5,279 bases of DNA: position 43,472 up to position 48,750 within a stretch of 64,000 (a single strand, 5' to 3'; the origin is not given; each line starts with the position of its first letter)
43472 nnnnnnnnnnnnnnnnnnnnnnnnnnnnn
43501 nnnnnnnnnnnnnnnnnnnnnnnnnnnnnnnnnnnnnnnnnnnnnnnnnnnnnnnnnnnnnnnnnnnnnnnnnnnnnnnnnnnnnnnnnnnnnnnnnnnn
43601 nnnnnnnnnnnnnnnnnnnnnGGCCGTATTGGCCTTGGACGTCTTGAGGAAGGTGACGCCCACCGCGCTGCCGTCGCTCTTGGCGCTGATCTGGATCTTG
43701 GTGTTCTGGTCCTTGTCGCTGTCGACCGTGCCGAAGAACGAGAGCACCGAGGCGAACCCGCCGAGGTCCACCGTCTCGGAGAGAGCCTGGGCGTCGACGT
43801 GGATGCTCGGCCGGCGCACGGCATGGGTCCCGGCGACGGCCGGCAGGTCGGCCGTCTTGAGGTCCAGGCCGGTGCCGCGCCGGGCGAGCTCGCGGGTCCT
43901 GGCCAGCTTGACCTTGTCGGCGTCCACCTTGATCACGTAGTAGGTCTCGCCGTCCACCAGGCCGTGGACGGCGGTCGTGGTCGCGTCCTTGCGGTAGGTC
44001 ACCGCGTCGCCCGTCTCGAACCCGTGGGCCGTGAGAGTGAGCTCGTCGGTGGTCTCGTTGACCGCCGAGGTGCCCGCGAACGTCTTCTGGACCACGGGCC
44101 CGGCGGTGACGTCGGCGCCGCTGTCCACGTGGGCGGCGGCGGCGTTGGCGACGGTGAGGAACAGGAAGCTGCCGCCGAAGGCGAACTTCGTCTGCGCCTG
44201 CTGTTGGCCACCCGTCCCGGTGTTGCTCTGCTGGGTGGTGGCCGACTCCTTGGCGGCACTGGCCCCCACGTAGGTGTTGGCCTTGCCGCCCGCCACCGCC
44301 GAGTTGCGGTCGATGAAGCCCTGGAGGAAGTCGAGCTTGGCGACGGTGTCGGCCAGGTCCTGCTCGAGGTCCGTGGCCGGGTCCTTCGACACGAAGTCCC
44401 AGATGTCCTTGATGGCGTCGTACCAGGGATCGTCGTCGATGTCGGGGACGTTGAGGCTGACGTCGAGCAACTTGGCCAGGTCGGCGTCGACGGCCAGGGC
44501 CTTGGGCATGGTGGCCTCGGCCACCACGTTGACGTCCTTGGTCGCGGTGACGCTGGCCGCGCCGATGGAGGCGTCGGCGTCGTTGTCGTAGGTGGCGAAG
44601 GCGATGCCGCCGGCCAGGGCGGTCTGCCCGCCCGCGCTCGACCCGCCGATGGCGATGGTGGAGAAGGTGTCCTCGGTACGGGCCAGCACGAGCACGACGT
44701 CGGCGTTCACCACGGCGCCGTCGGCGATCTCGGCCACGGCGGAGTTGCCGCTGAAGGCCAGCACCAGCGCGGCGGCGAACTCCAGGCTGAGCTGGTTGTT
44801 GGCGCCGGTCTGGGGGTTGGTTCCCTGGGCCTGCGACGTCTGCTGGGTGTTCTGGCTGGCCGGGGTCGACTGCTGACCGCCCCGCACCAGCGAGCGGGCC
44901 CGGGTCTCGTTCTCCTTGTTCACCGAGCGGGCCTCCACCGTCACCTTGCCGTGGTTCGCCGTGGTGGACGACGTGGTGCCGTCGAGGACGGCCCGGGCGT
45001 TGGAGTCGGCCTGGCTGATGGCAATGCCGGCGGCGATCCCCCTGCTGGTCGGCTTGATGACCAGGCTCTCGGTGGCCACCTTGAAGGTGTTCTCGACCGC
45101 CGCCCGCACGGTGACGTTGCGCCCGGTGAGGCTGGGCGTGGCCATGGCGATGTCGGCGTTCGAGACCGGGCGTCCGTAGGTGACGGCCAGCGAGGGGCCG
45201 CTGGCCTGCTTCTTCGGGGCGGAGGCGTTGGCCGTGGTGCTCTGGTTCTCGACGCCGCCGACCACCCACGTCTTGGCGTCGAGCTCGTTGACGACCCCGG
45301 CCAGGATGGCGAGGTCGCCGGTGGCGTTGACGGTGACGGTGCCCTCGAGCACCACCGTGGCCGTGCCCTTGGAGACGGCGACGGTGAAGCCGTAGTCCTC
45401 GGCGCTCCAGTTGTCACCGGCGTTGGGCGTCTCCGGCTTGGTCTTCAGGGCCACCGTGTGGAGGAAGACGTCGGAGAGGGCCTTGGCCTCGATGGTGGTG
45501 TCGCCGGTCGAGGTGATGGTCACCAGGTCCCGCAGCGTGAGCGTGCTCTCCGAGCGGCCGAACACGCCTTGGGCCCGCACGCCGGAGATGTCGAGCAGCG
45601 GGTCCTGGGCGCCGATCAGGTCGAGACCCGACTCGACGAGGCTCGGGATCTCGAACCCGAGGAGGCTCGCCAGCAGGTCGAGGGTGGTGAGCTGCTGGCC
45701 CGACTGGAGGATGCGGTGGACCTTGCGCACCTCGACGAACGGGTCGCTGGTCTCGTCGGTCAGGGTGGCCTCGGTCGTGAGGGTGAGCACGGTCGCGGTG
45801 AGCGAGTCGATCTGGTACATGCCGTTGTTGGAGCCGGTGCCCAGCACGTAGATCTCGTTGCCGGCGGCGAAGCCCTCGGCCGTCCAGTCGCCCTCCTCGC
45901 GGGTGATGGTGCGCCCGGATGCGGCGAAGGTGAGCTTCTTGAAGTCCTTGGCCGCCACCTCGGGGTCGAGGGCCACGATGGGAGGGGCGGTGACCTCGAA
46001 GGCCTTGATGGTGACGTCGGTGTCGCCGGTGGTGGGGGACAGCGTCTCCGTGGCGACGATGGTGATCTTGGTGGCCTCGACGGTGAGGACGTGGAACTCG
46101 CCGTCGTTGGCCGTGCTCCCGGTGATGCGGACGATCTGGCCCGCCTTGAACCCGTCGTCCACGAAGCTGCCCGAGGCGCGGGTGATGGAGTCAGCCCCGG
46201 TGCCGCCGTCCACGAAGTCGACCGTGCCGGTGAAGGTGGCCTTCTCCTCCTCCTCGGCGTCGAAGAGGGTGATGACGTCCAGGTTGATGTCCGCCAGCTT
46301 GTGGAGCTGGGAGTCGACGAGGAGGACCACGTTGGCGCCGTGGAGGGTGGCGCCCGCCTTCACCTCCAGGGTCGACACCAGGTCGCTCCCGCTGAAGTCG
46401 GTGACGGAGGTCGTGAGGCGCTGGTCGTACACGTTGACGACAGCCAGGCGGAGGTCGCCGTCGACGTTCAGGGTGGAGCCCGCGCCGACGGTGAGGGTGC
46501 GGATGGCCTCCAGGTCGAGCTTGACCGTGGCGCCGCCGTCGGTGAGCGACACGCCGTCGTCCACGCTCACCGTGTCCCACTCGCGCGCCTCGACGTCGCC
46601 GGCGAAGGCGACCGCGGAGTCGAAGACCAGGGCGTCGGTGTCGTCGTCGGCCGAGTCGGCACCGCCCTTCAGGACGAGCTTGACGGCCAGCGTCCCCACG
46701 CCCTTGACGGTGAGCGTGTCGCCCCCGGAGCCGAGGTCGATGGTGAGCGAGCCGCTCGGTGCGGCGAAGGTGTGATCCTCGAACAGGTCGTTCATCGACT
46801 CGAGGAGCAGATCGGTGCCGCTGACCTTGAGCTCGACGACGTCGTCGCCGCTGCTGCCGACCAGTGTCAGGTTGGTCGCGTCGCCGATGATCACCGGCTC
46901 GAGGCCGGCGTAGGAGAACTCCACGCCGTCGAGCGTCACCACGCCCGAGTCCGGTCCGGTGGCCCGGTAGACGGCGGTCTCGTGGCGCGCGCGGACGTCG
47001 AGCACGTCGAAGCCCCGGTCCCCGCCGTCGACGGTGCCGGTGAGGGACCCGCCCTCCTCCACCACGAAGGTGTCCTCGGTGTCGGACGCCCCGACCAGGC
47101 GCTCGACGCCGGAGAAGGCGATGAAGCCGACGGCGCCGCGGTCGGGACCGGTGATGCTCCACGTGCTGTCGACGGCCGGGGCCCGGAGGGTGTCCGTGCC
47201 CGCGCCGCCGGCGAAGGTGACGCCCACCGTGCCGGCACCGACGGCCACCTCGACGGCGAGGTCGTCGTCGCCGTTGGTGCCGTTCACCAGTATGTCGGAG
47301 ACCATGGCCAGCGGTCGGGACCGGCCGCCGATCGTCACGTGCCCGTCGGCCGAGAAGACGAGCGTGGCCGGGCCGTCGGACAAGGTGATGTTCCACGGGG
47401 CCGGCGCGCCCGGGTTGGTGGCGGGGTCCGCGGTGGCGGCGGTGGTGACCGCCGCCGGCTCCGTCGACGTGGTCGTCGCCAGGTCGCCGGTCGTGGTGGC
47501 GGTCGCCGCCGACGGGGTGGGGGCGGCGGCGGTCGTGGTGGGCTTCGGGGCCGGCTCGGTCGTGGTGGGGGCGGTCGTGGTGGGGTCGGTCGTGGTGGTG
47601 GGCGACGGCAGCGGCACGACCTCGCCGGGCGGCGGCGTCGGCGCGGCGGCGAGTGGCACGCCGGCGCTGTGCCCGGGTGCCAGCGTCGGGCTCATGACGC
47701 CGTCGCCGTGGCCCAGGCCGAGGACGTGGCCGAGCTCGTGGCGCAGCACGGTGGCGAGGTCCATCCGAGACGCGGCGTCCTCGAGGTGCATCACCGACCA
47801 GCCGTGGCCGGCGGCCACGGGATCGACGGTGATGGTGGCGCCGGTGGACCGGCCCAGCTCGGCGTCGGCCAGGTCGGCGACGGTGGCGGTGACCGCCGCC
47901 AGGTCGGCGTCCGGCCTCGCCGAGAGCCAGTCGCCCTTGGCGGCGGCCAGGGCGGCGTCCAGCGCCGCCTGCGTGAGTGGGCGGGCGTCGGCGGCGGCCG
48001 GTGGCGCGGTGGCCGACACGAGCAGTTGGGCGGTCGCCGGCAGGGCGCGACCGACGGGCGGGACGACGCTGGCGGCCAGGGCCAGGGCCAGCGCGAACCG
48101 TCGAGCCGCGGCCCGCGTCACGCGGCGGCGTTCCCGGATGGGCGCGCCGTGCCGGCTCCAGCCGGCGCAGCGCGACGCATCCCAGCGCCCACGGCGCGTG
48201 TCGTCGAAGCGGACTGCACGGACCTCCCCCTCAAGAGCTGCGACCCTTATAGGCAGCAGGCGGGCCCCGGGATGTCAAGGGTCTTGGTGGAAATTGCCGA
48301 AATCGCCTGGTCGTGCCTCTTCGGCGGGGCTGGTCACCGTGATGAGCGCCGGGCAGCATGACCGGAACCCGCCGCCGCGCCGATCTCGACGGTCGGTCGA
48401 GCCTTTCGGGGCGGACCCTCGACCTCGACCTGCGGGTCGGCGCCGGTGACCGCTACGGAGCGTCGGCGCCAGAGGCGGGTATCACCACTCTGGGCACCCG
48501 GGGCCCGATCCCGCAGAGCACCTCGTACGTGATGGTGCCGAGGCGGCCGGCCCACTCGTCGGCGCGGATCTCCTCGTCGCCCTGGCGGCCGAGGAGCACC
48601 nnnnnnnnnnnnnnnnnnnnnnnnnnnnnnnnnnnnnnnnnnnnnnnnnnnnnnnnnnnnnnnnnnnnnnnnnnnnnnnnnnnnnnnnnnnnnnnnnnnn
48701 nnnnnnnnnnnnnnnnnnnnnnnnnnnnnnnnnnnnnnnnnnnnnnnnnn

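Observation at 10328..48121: One uninterrupted 37,794-nt ORF: a 12,597-residue secreted giant protein filling 59 percent of the window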

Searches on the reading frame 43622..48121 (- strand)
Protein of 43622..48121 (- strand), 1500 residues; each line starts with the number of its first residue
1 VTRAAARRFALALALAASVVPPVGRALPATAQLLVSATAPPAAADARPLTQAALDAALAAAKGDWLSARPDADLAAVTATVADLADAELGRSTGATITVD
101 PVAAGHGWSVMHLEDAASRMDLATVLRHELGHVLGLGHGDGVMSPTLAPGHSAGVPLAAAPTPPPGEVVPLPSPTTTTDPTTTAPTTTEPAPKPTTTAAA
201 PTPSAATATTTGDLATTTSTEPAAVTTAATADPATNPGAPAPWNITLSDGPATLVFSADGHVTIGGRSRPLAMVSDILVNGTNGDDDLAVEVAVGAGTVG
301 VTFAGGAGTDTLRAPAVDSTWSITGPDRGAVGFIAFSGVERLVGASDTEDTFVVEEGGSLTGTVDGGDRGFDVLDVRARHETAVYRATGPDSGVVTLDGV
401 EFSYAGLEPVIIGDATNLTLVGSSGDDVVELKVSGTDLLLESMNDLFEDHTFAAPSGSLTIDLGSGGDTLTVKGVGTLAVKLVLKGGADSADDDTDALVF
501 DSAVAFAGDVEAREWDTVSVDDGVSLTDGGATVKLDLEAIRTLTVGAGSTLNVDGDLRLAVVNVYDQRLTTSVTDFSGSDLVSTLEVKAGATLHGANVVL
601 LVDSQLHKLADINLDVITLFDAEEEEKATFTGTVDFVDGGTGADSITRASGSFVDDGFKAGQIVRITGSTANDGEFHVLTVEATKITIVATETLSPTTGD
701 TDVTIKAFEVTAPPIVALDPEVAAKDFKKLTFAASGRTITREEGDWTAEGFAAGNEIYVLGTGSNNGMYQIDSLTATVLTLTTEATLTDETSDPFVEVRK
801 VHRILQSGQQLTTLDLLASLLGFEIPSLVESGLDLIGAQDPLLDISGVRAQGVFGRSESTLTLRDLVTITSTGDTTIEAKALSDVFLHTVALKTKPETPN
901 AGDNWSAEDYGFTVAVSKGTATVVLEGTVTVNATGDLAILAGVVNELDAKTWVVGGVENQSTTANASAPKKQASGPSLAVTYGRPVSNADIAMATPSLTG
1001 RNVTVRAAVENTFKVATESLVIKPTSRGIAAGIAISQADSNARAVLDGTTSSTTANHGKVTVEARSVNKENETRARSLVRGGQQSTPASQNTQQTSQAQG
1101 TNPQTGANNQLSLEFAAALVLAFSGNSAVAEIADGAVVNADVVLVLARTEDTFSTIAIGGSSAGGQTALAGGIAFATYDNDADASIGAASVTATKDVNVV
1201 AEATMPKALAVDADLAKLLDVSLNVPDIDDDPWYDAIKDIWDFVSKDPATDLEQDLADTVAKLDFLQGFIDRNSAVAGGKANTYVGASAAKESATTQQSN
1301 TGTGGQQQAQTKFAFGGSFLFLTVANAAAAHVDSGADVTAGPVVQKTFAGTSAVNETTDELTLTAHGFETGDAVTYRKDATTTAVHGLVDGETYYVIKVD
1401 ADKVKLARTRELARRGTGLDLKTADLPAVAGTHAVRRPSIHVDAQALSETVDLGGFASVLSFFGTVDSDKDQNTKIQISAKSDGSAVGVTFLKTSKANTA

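Call 16: find_homologous_proteins(query=window:43622-48121:-, max_evalue=0.00001)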
Query window:43622-48121:- (1500 aa): 12 proteins with E <= 0.00001 among 8000 candidates.
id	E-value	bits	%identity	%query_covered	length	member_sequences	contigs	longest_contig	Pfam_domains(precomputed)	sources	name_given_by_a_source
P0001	9.2e-71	257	33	36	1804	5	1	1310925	-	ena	-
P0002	3.9e-56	209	48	5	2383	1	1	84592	PF08548.18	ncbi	ncbi:MAG: hypothetical protein U0736_16725 [Gemmataceae bacterium]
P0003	2.4e-49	186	55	13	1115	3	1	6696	-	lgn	-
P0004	2.4e-39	153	44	12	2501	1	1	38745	-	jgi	jgi:hypothetical protein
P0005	3.2e-35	139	31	39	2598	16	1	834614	-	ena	-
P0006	2.7e-31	126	36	15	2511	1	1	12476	-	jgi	-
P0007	1.2e-28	118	41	11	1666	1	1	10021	PF00413.31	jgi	jgi:hypothetical protein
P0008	2.8e-28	116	41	14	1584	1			-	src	-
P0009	5.3e-26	109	36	25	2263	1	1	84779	PF02839.20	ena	-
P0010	1.0e-18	85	47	4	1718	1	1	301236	PF18886.7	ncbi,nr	ncbi:MAG: hypothetical protein HZA24_05010, partial [Nitrospirae bacterium]|nr:hypothetical protein 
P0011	1.8e-17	81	37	8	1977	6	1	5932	PF08548.18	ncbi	ncbi:MAG: hypothetical protein PVJ40_06520, partial [Gammaproteobacteria bacterium]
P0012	2.0e-8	51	47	3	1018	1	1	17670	-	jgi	jgi:hypothetical protein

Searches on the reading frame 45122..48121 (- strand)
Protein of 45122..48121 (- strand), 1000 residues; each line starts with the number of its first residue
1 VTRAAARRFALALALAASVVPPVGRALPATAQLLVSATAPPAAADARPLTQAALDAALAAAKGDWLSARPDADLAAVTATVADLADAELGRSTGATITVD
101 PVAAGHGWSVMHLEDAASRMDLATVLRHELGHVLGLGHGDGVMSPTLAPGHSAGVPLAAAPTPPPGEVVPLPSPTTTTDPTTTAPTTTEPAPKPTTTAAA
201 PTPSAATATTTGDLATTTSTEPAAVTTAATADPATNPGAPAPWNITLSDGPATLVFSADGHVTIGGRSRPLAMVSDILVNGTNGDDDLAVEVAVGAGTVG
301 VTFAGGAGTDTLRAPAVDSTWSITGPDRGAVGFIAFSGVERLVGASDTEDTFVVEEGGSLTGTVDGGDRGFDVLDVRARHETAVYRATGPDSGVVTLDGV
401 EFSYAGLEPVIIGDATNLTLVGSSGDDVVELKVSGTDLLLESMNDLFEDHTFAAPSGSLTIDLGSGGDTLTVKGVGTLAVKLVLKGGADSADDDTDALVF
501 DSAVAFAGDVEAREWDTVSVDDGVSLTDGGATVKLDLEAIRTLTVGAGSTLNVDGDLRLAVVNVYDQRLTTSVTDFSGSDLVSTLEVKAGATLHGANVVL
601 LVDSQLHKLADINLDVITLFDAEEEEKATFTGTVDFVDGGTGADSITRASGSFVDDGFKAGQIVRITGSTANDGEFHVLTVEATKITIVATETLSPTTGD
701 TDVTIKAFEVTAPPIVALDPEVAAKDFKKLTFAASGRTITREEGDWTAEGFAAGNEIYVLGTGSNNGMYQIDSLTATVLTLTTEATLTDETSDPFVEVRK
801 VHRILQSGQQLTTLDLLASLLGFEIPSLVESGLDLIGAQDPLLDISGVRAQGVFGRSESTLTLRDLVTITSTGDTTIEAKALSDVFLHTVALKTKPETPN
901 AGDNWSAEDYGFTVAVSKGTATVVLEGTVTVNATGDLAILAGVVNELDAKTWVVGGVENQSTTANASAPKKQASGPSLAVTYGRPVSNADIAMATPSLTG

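Call 7: search_protein_families(library=pfam, proteins=[window:45122-48121:-], max_evalue=0.01)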
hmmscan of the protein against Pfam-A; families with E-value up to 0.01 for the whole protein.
window:45122-48121:- (1000 aa): 1 family
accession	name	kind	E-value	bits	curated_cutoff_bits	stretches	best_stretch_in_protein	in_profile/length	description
PF00413.30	Peptidase_M10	-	7.6e-05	23.1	24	1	108-151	96-140/159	Matrixin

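Call 24: search_protein_families(library=ncbifam, proteins=[window:45122-48121:-], max_evalue=0.01)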
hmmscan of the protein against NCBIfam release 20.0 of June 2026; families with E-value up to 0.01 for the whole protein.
window:45122-48121:- (1000 aa): 1 family
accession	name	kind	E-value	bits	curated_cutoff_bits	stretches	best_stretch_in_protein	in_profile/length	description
NF041905.1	MXAN_2677_2678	equivalog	0.0076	15.3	250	0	119-151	181-216/283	myxosortase-dependent metalloprotease, MXAN_2677/MXAN_2678 family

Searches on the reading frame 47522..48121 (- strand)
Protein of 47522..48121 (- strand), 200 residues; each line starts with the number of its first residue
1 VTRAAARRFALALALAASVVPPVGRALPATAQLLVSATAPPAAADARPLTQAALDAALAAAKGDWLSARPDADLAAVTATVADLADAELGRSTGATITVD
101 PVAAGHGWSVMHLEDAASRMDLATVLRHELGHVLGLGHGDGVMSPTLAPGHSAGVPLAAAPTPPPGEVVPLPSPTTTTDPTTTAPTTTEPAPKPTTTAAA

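Call 90: search_protein_families(library=ncbifam, proteins=[window:47522-48121:-], max_evalue=10)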
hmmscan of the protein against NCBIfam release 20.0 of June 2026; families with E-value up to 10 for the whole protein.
window:47522-48121:- (200 aa): 7 families
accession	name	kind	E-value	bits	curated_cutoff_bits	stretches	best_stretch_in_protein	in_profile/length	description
NF041905.1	MXAN_2677_2678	equivalog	0.0012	17.9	250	1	119-151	181-216/283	myxosortase-dependent metalloprotease, MXAN_2677/MXAN_2678 family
NF033511.1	metallo_CpaA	exception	0.0056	15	750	1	124-143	495-514/575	metalloendopeptidase CpaA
NF038122.1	metallo_LGF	subfamily_domain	0.012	15.7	80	1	116-139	137-160/274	NF038122 family metalloprotease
NF033823.0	archmetzin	subfamily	0.036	14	145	1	122-139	122-139/170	archaemetzincin family Zn-dependent metalloprotease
TIGR03952.1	metzin_BF0631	equivalog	0.12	11.4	208.1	1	118-138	228-248/351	zinc-dependent metalloproteinase lipoprotein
TIGR03935.1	fragilysin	equivalog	0.28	10.1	190.7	1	123-140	339-356/386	fragilysin family metalloproteinase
NF033628.1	snapalysin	exception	0.63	9.8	300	1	104-137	129-163/207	snapalysin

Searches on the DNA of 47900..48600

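Call 96: search_rna_families(source=window, start=47900, end=48600, threshold=evalue, max_evalue=1)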
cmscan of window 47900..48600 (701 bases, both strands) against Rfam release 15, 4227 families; matches with E-value up to 1: 1.
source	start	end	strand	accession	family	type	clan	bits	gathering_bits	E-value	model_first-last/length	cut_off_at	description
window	48142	48177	+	RF03407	MIR531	Gene; miRNA;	-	20.6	70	0.44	1-69/69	no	MIR531 microRNA precursor family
